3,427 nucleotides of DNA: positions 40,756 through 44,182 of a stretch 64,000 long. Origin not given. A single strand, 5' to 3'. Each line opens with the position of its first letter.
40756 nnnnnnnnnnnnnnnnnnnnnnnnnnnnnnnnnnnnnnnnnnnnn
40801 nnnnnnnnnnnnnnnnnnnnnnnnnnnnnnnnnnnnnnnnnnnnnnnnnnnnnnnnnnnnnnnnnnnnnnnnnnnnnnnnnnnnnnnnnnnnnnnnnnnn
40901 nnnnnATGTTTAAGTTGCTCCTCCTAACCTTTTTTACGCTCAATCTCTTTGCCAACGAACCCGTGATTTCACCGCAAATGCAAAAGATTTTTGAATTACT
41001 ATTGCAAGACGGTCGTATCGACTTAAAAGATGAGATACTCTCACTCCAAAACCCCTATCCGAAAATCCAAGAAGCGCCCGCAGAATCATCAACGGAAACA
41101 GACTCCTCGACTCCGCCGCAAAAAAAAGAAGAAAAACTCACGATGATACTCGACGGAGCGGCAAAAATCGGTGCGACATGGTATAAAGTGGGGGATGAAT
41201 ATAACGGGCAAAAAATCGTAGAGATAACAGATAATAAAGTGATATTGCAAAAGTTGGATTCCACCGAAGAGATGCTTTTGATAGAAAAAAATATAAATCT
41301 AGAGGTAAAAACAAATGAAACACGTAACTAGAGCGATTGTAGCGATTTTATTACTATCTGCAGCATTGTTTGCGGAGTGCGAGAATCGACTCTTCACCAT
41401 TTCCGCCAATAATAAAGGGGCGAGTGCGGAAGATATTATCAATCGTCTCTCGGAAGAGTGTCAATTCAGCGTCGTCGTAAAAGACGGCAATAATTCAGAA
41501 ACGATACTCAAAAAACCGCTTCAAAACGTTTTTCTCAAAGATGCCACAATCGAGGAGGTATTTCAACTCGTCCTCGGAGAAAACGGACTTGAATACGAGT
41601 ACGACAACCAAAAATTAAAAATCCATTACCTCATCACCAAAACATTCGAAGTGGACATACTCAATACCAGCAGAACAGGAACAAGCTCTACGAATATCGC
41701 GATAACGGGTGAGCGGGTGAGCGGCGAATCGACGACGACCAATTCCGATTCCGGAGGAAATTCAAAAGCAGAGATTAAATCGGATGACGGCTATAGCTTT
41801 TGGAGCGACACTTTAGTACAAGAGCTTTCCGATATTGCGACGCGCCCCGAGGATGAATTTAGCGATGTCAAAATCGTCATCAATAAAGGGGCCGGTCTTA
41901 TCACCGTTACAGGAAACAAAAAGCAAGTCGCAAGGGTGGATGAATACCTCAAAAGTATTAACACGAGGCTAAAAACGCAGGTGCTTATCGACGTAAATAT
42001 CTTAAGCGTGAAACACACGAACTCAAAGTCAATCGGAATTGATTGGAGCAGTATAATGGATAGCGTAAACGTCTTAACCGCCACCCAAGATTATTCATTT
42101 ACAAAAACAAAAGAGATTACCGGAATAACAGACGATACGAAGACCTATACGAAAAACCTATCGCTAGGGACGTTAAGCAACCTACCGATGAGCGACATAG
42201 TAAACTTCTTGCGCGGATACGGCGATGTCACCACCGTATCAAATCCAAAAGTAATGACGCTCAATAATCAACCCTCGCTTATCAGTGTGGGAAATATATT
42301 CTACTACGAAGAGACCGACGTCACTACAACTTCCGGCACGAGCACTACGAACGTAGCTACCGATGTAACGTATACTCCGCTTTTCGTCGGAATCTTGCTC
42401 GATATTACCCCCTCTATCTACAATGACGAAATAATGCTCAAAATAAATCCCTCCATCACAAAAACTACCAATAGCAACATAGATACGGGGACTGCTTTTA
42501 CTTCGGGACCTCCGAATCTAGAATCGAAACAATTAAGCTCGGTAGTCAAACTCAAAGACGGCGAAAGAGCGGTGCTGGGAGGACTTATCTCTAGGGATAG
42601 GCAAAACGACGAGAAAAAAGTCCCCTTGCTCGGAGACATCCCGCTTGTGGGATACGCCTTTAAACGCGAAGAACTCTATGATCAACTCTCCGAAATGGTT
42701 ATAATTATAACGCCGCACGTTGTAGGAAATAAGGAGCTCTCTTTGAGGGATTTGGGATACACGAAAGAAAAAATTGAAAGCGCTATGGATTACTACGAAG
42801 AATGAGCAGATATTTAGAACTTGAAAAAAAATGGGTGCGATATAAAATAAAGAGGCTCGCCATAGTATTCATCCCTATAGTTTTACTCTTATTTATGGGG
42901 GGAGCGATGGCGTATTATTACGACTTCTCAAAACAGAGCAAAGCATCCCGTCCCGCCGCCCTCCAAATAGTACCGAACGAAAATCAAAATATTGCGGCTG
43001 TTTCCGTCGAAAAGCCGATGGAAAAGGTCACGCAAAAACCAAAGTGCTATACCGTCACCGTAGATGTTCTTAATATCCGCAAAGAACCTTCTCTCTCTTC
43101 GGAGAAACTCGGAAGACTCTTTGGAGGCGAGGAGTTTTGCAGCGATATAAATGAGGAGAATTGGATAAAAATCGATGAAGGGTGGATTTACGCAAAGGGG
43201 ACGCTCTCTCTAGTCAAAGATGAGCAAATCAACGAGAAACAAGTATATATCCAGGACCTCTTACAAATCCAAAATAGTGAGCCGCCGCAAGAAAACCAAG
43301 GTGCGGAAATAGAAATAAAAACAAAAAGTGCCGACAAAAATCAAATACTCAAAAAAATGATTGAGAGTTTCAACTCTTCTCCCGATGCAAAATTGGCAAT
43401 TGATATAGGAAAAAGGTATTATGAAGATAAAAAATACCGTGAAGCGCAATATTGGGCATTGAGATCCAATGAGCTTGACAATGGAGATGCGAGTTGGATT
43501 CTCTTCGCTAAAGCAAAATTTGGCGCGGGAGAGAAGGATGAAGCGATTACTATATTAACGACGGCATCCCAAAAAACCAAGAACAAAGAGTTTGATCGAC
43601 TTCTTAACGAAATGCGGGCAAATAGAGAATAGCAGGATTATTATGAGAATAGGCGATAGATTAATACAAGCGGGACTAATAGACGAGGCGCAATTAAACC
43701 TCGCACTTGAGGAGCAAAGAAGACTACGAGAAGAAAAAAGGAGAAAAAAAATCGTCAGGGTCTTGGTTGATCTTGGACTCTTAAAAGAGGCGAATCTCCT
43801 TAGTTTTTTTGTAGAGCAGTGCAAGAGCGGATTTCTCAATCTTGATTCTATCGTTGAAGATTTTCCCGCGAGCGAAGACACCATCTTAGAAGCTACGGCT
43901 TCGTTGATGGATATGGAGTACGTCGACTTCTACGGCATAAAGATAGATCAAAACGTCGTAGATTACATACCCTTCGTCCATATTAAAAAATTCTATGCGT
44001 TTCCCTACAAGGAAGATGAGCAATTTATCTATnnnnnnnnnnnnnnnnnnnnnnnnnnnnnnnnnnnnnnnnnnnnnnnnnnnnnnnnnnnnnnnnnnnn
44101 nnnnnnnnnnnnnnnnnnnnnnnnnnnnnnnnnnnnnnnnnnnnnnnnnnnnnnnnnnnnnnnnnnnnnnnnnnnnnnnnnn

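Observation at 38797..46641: MSHA-like type IV pilus assembly operon without pilin genes and without an MshM ATPase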

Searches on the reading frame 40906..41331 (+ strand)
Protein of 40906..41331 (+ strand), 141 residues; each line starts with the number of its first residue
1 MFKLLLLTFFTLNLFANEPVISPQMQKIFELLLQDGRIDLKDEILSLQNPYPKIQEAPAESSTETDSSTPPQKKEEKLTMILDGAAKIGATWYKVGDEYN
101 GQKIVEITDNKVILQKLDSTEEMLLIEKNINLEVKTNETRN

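Call 5: search_protein_families(library=pfam, proteins=[window:40906-41331:+], max_evalue=0.01)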
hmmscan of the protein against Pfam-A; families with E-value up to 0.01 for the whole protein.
window:40906-41331:+ (141 aa): 0 families

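Call 6: search_protein_families(library=ncbifam, proteins=[window:40906-41331:+], max_evalue=0.01)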
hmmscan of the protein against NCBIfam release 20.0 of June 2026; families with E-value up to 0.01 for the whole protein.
window:40906-41331:+ (141 aa): 1 family
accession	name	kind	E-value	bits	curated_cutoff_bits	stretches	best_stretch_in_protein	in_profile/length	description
NF041515.1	GspC_delta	equivalog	0.001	18.9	150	1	90-129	128-167/311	type II secretion system protein GspC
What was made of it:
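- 40906..41331 (+): MshK-like small periplasmic protein with a signal peptide (141 aa). It is PilP/GspC-HR-like. There is a weak GspC_delta match at residues 90-129 (call 6).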

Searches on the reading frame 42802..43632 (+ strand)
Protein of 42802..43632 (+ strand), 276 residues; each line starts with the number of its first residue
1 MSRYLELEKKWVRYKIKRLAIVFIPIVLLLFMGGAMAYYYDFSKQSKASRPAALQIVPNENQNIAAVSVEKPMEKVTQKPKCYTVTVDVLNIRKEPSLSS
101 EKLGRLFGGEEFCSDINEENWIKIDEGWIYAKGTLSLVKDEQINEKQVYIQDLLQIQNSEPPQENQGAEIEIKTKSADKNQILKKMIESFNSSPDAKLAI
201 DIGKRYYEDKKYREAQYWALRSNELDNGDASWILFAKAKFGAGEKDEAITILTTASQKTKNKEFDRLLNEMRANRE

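Call 5: search_protein_families(library=pfam, proteins=[window:42802-43632:+], max_evalue=0.01)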
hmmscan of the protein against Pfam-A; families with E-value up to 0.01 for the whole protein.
window:42802-43632:+ (276 aa): 4 families
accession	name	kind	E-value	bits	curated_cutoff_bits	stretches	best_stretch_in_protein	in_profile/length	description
PF12895.13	ANAPC3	-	1.3e-05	25.8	27.2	1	192-253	21-80/82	Anaphase-promoting complex, cyclosome, subunit 3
PF08239.17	SH3_3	-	3.7e-05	24.2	27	1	88-131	1-50/54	Bacterial SH3 domain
PF14610.12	Psg1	-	0.0087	16.3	30.1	0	101-184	75-141/186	Ykl077w/Psg1 (Pma1 Stabilization in Golgi)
PF14559.12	TPR_19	-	0.0098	16.6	25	0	227-268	22-65/68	Tetratricopeptide repeat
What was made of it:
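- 42802..43632 (+): MshN-position protein (276 aa) with an N-terminal TM helix, an SH3b domain (about residues 80-139) and C-terminal TPR repeats (about 186-268). Pfam SH3_3 scores 24.2 bits and ANAPC3/TPR 25.8 bits (call 5).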

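Call 6: search_protein_families(library=ncbifam, proteins=[window:42802-43632:+], max_evalue=0.01)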
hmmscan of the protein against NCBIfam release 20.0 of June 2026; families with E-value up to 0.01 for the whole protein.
window:42802-43632:+ (276 aa): 1 family
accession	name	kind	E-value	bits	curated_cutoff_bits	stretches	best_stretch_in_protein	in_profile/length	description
NF040675.1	wall_bind_EntD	exception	0.0017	17.6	590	1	84-125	27-68/310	cell wall-binding protein EntD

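Call 51: search_solved_structures(query=A3, max_evalue=10)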
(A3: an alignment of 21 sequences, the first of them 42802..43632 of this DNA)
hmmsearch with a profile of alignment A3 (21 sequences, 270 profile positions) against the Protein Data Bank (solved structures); distinct sequences matched with E-value up to 10: 51.
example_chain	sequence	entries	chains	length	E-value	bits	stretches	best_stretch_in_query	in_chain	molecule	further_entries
9qhb_A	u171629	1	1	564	5e-21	78.7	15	194-261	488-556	Engineered tetratricopeptide repeat protein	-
8bu0_A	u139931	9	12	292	1.2e-14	57.9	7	194-252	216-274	Consensus tetratricopeptide repeat protein | Crystal structure of an 8-repeat consensus TPR superhelix with Zinc. | Monomer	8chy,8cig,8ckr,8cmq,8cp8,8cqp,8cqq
9qhc_A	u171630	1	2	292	2.2e-11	47.1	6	194-249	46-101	Engineered tetratricopeptide repeat protein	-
2fo7_A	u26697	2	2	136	7.2e-08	35.6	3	194-250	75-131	SYNTHETIC CONSENSUS TPR PROTEIN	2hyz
8ch0_A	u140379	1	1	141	7.6e-08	35.5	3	194-250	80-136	Consensus tetratricopeptide repeat protein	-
6vl6_B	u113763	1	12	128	2.1e-06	30.7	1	186-261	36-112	T33_dn2B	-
6vfh_A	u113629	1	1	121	9.1e-06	28.7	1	186-266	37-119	T33_dn10A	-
1na0_A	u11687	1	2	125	1.1e-05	28.4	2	194-261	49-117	designed protein CTPR3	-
6vfk_A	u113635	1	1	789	0.00018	24.4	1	186-266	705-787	BG505-SOSIP-T33_dn10A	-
1na3_A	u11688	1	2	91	0.00079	22.3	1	192-260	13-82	designed protein CTPR2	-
9gzg_A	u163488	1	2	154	0.00079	22.3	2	196-262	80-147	Engineered CTPR protein with glutamic acids for conductivity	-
2avp_A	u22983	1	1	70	0.001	21.9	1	193-250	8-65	synthetic consensus TPR protein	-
6vfi_B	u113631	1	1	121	0.0015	21.4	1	186-254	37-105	O43_dn18B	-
3kd7_A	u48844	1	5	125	0.002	21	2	194-255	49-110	CTPR390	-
6v8e_A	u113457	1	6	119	0.0034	20.3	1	186-261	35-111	Designed protein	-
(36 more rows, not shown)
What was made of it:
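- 42802..43632 (+): The family profile hits TPR structures at E 5e-21 (call 51).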

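Call 77: search_protein_families(library=pfam, alignment_id=A3, max_evalue=0.01)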
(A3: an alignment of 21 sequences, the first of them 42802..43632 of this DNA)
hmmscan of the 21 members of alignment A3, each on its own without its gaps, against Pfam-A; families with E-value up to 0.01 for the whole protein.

A. member 1, window:42802-43632:+ (276 aa): 4 families
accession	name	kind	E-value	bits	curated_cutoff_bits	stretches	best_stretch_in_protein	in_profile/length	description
PF12895.13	ANAPC3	-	1.3e-05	25.8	27.2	1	192-253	21-80/82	Anaphase-promoting complex, cyclosome, subunit 3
PF08239.17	SH3_3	-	3.7e-05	24.2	27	1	88-131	1-50/54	Bacterial SH3 domain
PF14610.12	Psg1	-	0.0087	16.3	30.1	0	101-184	75-141/186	Ykl077w/Psg1 (Pma1 Stabilization in Golgi)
PF14559.12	TPR_19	-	0.0098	16.6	25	0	227-268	22-65/68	Tetratricopeptide repeat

B. families by the number of members that match (of 21 scanned): 13 families
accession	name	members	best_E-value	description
PF12895.13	ANAPC3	20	1.3e-09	Anaphase-promoting complex, cyclosome, subunit 3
PF14559.12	TPR_19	8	1.4e-05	Tetratricopeptide repeat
PF13428.12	TPR_14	6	4e-05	Tetratricopeptide repeat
PF08239.17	SH3_3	5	2e-05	Bacterial SH3 domain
PF13174.12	TPR_6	2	0.00085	Tetratricopeptide repeat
PF14163.11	SieB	1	0.00029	Super-infection exclusion protein B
PF04733.20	Coatomer_E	1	0.0025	Coatomer epsilon subunit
PF13181.12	TPR_8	1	0.003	Tetratricopeptide repeat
PF13388.11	DUF4106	1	0.0033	Protein of unknown function (DUF4106)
PF09675.16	Chlamy_scaf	1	0.0053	Chlamydia-phage Chp2 scaffold (Chlamy_scaf)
PF03740.19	PdxJ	1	0.0078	Pyridoxal phosphate biosynthesis protein PdxJ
PF07719.23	TPR_2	1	0.008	Tetratricopeptide repeat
PF14610.12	Psg1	1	0.0087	Ykl077w/Psg1 (Pma1 Stabilization in Golgi)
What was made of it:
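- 42802..43632 (+): TPR matches 20 of 21 members (call 77).
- TPR in 20 of 21 members of the N family (calls 51, 77).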

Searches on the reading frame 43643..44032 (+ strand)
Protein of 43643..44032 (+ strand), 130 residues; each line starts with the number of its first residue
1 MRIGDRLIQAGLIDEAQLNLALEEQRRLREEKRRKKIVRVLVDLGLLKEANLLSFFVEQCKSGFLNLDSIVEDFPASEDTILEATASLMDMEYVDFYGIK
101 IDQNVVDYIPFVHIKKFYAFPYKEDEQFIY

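Call 74: search_protein_families(library=ncbifam, alignment_id=A5, max_evalue=0.01)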
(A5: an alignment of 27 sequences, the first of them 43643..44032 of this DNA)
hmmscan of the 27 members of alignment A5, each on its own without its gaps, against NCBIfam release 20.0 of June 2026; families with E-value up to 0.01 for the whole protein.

A. member 1, window:43643-44032:+ (130 aa): 3 families
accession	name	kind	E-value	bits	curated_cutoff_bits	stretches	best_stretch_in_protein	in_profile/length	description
NF053729.1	c-di-GMP_motif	domain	5.7e-11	42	38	1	2-59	1-53/53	cyclic di-GMP-binding domain-containing protein, MshE-related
NF008411.1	PRK11234.1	equivalog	0.00075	18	1170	0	29-127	476-573/723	cyclic di-3',5'-guanylate-activated glycosyltransferase NfrB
TIGR02538.1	type_IV_pilB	equivalog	0.0077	14.9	675.65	0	3-70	2-64/564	type IV-A pilus assembly ATPase PilB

B. families by the number of members that match (of 27 scanned): 10 families
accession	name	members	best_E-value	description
TIGR02538.1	type_IV_pilB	21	1.7e-15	type IV-A pilus assembly ATPase PilB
NF053729.1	c-di-GMP_motif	13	1.2e-21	cyclic di-GMP-binding domain-containing protein, MshE-related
NF008411.1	PRK11234.1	13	2.2e-15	cyclic di-3',5'-guanylate-activated glycosyltransferase NfrB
NF012033.0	PRK15489.1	6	2.3e-13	glycosyl transferase family protein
TIGR03029.1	EpsG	1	1.3e-06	chain length determinant protein tyrosine kinase EpsG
NF053534.1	T4PilAsmATPsTfpB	1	4.2e-05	type IV pilus assembly ATPase TfpB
NF002265.0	PRK01198.1-1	1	0.0018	V-type ATP synthase subunit C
TIGR00136.1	mnmG_gidA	1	0.0035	tRNA uridine-5-carboxymethylaminomethyl(34) synthesis enzyme MnmG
NF002266.0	PRK01198.1-2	1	0.0076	V-type ATP synthase subunit C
NF004428.0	PRK05771.2-1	1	0.0092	V-type ATP synthase subunit I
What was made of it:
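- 43643..45394 (+): MshE-type extension ATPase (583 aa from the ATG at 43643; the ORF is open from the TTG at 43592) with an N-terminal c-di-GMP-binding MshEN module. NF053729 c-di-GMP domain scores 42 bits (cutoff 38) with the correct start (call 74).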
